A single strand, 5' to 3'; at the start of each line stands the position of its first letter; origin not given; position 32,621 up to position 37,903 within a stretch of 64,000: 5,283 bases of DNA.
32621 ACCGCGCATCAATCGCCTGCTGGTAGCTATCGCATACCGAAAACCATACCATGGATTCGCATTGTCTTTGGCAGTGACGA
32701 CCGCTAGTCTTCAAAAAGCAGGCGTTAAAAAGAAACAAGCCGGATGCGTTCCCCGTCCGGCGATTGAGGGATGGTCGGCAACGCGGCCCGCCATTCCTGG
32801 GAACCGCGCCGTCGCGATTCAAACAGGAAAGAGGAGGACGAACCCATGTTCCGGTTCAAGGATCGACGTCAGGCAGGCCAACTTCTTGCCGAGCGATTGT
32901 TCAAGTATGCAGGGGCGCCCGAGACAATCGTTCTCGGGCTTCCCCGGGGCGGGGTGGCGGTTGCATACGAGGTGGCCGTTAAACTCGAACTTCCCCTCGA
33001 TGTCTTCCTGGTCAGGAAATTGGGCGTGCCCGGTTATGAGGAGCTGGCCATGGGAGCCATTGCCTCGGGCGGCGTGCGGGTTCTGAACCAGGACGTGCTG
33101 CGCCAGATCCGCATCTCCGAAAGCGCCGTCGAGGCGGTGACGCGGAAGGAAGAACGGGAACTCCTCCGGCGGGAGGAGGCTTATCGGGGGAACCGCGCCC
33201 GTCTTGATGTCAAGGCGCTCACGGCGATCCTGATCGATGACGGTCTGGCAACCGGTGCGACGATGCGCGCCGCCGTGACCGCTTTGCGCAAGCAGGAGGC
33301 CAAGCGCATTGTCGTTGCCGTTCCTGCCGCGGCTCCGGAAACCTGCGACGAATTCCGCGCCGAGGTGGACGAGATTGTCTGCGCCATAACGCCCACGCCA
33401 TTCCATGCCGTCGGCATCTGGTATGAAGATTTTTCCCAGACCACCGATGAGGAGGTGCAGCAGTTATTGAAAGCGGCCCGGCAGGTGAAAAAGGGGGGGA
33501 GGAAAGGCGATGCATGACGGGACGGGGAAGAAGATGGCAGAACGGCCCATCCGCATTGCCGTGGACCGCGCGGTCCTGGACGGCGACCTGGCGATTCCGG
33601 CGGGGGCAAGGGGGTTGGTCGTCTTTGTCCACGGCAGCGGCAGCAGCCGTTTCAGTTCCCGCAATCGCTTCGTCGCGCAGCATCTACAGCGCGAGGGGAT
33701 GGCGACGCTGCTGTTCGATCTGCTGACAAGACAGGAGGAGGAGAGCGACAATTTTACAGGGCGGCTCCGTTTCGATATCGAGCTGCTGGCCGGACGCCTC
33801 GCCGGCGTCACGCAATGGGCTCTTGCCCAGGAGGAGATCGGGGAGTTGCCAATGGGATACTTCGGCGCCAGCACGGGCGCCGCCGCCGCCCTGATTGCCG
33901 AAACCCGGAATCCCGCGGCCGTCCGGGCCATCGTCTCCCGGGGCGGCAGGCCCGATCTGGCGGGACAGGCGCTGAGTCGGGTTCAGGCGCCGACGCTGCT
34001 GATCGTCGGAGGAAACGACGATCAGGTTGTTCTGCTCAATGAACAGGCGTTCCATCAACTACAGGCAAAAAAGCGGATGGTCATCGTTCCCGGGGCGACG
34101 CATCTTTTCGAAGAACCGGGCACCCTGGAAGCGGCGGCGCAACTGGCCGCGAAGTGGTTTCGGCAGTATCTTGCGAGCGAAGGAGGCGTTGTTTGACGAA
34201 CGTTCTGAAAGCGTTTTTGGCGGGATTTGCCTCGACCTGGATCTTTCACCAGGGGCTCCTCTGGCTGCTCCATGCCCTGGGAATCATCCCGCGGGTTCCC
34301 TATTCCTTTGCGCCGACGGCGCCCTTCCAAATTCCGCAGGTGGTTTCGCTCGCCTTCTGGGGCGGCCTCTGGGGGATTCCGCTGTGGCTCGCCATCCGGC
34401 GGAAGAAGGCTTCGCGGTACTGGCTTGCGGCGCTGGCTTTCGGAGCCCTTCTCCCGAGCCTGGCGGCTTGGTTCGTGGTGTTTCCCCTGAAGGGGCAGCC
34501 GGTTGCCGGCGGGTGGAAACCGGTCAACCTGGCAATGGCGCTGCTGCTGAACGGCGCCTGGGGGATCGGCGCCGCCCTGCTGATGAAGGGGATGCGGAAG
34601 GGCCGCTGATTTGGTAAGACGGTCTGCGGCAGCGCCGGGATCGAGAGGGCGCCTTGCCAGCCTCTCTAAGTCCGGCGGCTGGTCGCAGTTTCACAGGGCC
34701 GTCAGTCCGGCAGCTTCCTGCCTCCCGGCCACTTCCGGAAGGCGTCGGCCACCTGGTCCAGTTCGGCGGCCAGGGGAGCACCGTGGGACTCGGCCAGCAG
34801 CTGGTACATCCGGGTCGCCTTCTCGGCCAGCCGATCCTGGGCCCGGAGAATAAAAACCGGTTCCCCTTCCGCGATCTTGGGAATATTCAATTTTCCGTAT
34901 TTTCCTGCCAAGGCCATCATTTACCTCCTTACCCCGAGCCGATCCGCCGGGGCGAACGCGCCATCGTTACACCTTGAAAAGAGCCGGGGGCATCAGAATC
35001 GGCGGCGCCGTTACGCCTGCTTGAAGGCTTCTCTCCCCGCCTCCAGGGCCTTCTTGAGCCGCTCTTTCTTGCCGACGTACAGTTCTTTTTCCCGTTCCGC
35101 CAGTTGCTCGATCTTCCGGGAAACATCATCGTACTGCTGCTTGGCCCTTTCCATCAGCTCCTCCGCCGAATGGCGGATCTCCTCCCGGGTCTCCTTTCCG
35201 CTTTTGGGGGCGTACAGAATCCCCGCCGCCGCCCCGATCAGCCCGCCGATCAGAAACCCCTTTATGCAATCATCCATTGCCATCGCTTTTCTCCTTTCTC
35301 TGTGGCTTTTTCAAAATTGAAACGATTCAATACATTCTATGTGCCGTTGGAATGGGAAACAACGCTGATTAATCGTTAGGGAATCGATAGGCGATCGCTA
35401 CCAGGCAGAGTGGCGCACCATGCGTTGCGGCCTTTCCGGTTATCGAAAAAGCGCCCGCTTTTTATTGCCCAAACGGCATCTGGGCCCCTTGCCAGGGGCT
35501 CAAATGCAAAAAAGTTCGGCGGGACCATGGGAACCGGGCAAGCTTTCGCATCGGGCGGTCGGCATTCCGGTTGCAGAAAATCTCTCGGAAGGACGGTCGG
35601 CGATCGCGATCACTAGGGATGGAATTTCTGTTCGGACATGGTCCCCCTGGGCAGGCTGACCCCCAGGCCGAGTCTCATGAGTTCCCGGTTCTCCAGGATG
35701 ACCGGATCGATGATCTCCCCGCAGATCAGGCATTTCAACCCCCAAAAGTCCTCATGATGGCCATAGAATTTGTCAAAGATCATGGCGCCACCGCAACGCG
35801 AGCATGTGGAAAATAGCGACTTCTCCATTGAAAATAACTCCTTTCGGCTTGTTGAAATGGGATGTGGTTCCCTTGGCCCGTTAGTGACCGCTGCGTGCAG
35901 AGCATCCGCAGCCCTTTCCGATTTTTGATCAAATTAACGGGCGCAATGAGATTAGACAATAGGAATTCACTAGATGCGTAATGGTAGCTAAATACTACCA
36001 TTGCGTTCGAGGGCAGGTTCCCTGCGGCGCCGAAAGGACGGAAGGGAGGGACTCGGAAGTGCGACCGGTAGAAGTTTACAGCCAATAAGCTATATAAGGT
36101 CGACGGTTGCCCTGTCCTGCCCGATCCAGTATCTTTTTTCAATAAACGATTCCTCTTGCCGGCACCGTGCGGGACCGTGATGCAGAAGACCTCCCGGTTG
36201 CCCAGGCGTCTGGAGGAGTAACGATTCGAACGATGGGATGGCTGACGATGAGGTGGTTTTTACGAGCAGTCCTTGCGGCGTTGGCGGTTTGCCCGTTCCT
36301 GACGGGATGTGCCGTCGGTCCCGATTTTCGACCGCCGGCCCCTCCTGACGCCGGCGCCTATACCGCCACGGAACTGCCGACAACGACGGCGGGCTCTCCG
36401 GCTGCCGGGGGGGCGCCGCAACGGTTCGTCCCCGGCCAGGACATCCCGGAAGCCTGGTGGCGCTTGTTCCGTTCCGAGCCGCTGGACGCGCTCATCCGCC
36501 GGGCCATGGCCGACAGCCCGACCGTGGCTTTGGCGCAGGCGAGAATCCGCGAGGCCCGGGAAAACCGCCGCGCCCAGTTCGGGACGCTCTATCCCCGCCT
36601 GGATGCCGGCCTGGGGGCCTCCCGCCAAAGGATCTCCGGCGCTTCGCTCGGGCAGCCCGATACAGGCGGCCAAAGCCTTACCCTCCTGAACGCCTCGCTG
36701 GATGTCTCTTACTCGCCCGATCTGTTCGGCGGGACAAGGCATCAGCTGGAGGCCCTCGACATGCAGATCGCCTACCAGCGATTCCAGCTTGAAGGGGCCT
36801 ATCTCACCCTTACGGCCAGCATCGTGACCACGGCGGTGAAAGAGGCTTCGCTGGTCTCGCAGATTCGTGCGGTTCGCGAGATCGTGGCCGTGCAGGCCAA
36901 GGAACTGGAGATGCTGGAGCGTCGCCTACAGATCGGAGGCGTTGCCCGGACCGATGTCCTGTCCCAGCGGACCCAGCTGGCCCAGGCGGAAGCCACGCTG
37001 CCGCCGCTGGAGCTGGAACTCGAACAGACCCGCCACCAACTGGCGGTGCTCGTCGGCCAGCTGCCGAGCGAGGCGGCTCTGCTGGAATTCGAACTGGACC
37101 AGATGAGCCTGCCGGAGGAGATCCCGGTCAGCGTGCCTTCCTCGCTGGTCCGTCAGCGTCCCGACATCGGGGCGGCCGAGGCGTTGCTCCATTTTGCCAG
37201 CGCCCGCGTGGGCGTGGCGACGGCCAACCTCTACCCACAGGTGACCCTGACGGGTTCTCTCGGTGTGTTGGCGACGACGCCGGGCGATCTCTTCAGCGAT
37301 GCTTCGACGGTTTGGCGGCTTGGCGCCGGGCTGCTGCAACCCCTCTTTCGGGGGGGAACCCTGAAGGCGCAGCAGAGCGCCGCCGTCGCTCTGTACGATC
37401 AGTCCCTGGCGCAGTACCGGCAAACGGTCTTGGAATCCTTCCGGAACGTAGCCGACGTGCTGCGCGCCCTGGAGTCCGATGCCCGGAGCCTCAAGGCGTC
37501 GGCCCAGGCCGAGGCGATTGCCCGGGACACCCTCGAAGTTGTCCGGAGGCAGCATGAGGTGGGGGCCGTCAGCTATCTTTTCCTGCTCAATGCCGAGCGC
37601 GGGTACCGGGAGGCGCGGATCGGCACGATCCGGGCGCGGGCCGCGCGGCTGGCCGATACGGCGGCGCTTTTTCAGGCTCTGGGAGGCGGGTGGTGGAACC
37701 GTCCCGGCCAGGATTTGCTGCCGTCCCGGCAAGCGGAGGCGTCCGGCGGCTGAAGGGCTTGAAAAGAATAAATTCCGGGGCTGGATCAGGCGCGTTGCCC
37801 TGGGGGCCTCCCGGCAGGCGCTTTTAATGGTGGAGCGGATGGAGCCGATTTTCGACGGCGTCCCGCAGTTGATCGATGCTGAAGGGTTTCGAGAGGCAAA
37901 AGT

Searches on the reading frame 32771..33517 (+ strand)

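Call 11: search_protein_families(library=pfam, proteins=[window:32771-33517:+], max_evalue=0.001)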
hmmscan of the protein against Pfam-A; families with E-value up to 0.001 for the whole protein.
window:32771-33517:+ (248 aa): 2 families
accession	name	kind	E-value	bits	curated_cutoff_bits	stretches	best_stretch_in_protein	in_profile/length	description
PF00156.33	Pribosyltran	-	6.4e-17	61.7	26.3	1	39-204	18-142/158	Phosphoribosyl transferase domain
PF14681.12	UPRTase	-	9.9e-05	22.3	27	1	146-202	117-175/206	Uracil phosphoribosyltransferase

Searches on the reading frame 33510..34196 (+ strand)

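Call 11: search_protein_families(library=pfam, proteins=[window:33510-34196:+], max_evalue=0.001)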
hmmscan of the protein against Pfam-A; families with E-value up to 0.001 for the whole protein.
window:33510-34196:+ (228 aa): 7 families
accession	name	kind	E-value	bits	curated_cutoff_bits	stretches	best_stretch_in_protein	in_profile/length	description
PF12146.15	Hydrolase_4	-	9.5e-08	32.1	27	0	33-142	3-105/239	Serine aminopeptidase, S33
PF01738.24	DLH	-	3.2e-07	30.6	21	1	24-211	2-203/217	Dienelactone hydrolase family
PF12697.13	Abhydrolase_6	-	2.3e-06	28.9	26.3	0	102-203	119-211/217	Alpha/beta hydrolase family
PF00326.27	Peptidase_S9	-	4.8e-06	26.7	22.6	0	158-222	143-211/213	Prolyl oligopeptidase family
PF20408.4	Abhydrolase_11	-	7.4e-05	23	27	1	35-204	3-171/193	Alpha/beta hydrolase domain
PF02129.25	Peptidase_S15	-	0.00037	20.7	23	0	153-195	216-258/262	X-Pro dipeptidyl-peptidase (S15 family)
PF12740.14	PETase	-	0.00037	20.4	28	1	108-221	120-233/263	PET hydrolase-like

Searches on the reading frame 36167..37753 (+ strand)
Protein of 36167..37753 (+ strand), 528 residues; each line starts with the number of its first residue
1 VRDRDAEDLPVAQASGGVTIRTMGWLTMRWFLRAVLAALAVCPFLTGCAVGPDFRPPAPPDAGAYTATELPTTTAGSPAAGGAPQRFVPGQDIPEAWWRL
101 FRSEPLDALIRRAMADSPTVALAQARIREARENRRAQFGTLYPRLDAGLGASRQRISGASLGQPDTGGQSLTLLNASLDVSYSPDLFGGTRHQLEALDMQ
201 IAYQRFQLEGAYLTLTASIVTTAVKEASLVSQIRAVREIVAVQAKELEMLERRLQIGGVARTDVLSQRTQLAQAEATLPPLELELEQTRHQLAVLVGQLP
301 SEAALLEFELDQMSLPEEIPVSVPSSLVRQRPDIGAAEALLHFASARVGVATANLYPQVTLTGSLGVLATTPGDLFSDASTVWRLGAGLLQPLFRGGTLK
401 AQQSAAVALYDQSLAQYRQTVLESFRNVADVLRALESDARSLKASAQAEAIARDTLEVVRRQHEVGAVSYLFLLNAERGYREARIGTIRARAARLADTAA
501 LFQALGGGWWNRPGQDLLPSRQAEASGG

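Call 11: search_protein_families(library=pfam, proteins=[window:36167-37753:+], max_evalue=0.001)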
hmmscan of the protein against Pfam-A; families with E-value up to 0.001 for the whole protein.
window:36167-37753:+ (528 aa): 1 family
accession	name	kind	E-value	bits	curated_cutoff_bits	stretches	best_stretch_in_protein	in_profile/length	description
PF02321.23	OEP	-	2.3e-41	142.1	22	2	328-506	9-187/187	Outer membrane efflux protein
